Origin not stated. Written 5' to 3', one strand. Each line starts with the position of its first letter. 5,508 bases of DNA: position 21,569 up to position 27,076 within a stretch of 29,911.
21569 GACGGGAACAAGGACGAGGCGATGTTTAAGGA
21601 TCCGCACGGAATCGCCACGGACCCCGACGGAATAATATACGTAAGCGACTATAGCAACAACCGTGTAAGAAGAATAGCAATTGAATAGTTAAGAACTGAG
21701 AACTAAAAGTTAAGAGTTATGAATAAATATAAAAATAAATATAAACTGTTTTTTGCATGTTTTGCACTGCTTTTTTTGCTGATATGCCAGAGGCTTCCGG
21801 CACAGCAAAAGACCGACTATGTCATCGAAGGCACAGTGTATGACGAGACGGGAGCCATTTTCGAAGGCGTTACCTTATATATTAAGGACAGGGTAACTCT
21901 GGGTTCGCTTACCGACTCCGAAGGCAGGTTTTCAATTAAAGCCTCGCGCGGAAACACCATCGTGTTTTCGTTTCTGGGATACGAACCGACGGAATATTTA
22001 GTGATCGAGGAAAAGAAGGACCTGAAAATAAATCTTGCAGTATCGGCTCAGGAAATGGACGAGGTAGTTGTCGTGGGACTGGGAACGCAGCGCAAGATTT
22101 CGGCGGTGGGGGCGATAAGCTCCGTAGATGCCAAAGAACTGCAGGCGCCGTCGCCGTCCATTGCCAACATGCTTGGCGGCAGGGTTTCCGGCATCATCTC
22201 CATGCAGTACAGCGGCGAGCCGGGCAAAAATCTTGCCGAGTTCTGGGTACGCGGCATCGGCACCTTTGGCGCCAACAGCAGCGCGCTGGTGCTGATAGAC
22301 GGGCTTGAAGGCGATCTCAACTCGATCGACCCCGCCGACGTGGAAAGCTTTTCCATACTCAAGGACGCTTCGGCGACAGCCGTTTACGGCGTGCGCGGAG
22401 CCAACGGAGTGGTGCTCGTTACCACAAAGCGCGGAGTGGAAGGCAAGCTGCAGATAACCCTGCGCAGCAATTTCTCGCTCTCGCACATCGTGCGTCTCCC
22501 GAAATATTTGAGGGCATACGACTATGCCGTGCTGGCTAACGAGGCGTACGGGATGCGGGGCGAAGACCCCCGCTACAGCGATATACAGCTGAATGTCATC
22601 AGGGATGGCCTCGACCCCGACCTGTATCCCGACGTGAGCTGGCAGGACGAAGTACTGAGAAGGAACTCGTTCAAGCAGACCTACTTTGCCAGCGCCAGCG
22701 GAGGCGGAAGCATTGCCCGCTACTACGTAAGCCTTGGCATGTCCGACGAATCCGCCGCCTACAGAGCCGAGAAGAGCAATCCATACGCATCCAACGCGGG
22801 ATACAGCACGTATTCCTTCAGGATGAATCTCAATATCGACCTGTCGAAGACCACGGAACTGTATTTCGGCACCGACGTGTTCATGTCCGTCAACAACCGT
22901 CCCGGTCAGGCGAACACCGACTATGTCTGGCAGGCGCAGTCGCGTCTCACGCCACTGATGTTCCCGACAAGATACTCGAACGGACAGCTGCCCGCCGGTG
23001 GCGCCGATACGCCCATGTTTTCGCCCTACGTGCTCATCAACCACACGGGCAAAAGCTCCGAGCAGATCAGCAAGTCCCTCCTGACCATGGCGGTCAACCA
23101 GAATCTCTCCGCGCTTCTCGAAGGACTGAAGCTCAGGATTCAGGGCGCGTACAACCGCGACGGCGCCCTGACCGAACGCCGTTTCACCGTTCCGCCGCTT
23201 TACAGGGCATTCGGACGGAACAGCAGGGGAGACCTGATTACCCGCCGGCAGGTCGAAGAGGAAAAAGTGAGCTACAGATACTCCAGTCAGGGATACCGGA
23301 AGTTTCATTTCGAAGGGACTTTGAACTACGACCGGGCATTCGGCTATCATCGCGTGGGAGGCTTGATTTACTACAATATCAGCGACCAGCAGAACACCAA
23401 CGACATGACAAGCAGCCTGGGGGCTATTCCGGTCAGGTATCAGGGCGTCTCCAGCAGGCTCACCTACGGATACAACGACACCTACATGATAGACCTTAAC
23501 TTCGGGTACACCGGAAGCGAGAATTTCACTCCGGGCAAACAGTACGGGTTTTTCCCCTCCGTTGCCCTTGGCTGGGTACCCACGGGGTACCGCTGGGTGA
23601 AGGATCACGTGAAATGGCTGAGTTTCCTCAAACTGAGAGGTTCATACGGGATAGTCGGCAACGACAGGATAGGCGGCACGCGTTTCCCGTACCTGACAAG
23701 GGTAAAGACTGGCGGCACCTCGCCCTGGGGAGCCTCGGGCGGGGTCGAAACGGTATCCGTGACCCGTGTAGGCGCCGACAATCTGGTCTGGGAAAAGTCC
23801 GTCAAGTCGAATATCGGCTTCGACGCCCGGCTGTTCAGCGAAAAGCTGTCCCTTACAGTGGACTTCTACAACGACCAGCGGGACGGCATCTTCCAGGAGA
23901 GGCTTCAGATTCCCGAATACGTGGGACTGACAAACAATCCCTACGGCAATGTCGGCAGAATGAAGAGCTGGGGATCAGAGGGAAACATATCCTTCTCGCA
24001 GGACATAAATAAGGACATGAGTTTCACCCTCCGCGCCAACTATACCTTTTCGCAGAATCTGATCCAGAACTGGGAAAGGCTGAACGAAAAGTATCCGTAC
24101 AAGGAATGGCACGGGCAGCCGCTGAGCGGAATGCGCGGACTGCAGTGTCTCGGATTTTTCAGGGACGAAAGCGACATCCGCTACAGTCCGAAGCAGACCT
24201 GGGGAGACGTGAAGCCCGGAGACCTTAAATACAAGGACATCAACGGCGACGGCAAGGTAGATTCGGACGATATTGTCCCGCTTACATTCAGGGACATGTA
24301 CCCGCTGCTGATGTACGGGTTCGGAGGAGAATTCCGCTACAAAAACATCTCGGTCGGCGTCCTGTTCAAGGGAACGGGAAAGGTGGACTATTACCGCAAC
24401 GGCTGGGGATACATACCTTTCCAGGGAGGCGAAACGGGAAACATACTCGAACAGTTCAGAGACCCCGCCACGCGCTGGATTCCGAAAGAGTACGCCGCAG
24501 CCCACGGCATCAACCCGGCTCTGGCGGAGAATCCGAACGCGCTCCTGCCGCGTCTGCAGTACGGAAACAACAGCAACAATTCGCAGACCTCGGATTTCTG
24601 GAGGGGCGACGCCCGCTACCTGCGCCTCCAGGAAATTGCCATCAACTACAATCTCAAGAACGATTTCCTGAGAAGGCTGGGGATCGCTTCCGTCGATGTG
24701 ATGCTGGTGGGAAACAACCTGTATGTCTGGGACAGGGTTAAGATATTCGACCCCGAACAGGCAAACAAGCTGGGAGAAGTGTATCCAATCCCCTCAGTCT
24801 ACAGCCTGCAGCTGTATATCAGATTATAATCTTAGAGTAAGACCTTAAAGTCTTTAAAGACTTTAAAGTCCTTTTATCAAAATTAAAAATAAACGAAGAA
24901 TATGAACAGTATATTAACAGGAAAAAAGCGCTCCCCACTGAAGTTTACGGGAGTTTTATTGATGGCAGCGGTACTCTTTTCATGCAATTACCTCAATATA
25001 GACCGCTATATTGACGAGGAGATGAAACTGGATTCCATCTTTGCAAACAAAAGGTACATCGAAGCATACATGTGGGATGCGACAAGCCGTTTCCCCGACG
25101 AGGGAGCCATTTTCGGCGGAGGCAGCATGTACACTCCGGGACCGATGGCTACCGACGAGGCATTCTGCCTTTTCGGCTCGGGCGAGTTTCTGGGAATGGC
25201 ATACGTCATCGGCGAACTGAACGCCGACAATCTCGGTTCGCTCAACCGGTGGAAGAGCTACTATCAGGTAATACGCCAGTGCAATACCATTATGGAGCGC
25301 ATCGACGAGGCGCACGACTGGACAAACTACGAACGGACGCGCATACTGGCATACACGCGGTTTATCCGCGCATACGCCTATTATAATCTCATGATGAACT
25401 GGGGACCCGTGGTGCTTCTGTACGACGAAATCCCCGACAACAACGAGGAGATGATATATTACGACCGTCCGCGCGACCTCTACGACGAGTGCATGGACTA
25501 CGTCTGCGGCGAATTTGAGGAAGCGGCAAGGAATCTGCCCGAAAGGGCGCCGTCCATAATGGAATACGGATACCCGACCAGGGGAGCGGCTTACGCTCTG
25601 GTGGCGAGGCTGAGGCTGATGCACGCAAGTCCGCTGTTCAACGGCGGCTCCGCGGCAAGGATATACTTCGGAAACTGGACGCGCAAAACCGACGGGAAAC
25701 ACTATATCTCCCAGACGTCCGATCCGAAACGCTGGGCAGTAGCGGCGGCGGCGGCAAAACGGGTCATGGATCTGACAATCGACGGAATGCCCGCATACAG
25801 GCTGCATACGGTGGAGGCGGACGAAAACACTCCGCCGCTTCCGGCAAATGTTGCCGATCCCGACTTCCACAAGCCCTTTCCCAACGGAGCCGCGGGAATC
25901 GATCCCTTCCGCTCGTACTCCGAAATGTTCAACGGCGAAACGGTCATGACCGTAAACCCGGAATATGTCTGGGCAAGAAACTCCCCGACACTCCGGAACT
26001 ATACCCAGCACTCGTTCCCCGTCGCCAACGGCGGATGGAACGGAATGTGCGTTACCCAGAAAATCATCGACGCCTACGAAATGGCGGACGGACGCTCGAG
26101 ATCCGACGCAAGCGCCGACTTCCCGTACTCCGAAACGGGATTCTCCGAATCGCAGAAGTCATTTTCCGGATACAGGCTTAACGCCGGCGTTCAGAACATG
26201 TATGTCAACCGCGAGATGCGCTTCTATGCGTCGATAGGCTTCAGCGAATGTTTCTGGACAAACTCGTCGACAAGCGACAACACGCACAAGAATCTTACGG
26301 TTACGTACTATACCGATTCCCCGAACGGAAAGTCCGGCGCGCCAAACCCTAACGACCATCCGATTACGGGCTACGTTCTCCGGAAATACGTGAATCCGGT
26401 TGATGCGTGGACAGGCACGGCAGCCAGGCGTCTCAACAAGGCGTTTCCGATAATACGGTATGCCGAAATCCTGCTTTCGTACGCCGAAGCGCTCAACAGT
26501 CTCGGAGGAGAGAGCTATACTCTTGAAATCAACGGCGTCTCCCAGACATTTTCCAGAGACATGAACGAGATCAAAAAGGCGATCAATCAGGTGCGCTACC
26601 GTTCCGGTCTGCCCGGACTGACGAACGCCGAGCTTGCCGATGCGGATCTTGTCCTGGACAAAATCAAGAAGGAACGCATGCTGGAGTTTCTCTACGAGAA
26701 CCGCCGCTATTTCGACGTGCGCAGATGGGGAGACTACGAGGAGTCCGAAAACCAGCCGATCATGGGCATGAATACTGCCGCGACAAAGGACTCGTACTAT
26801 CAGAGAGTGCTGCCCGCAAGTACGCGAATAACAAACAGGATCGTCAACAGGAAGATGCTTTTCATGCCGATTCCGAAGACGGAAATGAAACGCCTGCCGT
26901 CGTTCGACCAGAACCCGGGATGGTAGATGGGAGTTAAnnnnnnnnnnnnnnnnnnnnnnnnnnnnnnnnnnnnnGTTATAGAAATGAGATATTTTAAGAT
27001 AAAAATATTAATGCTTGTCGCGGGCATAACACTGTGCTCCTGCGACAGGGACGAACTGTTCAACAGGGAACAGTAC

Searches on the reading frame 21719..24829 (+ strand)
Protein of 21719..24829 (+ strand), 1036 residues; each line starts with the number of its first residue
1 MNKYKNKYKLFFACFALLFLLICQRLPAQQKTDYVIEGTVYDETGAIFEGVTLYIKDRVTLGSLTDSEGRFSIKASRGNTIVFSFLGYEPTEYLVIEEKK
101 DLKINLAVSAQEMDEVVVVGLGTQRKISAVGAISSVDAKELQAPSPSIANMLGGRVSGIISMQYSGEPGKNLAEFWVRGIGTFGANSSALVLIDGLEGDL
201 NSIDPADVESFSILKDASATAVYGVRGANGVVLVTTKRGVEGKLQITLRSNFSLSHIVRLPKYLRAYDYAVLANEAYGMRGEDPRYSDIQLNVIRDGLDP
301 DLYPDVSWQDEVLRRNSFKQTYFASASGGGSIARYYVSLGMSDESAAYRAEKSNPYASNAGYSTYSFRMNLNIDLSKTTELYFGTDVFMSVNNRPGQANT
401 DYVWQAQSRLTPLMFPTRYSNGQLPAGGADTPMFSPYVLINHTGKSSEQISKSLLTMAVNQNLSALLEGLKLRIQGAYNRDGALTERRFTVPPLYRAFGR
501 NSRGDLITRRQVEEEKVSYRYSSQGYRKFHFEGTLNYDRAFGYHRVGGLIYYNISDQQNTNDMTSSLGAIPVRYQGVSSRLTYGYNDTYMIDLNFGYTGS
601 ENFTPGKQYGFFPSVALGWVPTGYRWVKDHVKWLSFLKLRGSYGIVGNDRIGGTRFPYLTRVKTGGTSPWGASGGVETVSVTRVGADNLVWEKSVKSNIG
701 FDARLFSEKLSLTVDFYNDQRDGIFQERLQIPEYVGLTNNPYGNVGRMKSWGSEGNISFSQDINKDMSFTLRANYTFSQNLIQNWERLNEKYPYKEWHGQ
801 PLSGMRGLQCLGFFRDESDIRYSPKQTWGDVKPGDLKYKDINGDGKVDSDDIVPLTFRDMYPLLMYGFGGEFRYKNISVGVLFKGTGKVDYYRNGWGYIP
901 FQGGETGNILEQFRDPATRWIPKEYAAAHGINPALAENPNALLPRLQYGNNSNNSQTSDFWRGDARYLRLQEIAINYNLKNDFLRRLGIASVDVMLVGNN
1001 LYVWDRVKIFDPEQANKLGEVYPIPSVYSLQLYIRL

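Call 4: search_protein_families(library=pfam, proteins=[window:21719-24829:+])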
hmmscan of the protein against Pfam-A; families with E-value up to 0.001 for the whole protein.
window:21719-24829:+ (1036 aa): 3 families
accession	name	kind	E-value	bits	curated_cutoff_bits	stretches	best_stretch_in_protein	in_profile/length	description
PF07715.20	Plug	-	7.7e-15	55.8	23.9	1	127-231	3-107/107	TonB-dependent Receptor Plug Domain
PF13715.12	CarbopepD_reg_2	-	5.1e-14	52.5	32.2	1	36-118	1-88/88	CarboxypepD_reg-like domain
PF13620.12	CarboxypepD_reg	-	1.2e-08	35.6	32.3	1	36-107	2-80/82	Carboxypeptidase regulatory-like domain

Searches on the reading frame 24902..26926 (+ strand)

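Call 4: search_protein_families(library=pfam, proteins=[window:24902-26926:+])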
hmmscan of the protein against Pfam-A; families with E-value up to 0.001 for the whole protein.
window:24902-26926:+ (674 aa): 2 families
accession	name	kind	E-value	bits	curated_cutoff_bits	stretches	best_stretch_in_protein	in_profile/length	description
PF07980.17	SusD_RagB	-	2.7e-59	201.7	23.1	1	360-674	14-297/297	SusD family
PF14322.12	SusD-like_3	-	7.7e-19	69.1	27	1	109-239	70-191/191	Starch-binding associating with outer membrane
